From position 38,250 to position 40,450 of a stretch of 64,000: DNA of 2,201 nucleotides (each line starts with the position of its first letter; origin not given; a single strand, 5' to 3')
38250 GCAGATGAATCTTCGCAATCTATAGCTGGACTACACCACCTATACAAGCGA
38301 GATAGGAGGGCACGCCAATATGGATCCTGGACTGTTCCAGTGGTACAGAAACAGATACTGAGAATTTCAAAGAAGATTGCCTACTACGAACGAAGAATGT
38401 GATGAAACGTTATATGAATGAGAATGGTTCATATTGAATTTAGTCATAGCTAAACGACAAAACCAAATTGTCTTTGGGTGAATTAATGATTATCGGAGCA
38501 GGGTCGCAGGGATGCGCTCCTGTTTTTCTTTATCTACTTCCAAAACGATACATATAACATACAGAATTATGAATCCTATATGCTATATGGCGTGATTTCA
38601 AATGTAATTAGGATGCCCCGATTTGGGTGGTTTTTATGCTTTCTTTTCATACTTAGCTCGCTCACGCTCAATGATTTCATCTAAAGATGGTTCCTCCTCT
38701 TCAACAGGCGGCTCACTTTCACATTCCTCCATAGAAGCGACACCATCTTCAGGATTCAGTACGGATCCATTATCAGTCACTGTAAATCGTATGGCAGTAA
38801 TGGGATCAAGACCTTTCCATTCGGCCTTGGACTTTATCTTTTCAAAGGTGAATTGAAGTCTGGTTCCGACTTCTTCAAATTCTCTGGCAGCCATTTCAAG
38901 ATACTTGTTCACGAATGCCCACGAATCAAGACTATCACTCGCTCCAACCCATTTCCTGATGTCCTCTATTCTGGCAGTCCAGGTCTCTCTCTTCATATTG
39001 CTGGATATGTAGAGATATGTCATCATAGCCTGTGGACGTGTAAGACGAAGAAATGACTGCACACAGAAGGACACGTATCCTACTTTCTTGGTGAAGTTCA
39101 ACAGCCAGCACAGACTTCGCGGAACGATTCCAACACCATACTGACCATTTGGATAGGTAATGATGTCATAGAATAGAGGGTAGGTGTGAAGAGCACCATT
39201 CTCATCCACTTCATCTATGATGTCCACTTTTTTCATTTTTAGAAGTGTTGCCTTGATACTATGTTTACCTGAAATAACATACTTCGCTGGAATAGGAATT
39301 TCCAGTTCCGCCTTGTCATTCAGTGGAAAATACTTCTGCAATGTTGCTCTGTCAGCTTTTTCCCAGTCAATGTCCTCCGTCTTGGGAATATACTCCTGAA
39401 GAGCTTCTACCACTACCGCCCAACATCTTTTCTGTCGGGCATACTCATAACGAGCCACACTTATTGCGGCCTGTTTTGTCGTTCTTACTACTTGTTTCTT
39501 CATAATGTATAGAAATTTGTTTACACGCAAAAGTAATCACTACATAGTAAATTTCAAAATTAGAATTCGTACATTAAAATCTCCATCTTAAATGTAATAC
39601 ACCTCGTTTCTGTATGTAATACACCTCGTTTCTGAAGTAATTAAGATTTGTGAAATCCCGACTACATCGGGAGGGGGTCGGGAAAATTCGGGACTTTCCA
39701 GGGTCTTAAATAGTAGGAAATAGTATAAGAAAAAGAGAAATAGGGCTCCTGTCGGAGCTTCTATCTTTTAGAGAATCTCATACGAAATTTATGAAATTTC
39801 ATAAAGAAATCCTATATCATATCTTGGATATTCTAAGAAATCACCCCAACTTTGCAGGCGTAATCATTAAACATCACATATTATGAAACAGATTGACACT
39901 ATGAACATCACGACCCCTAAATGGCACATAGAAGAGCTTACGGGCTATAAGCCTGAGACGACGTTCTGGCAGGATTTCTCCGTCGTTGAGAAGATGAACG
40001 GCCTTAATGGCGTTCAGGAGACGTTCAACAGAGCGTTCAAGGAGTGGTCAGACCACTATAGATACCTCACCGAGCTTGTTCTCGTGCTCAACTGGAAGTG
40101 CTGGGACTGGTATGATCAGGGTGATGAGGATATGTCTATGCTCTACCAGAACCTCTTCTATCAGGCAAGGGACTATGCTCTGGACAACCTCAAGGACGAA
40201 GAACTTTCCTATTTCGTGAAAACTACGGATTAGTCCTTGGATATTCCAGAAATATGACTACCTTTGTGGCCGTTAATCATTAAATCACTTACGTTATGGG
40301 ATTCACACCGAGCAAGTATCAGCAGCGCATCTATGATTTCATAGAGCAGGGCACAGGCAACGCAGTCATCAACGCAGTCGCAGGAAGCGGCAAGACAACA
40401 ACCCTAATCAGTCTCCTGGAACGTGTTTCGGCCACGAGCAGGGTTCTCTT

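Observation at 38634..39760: Plasmid-style replication module 1: Rep-like gene, iterons, phased TCGGGA repeats and AATAGTA repeats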

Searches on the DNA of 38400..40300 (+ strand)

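Call 7: search_dna_similar(query=window:38400-40300:+, collection=phages, mode=near)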
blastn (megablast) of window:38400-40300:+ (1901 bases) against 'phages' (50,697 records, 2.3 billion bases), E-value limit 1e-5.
No match.
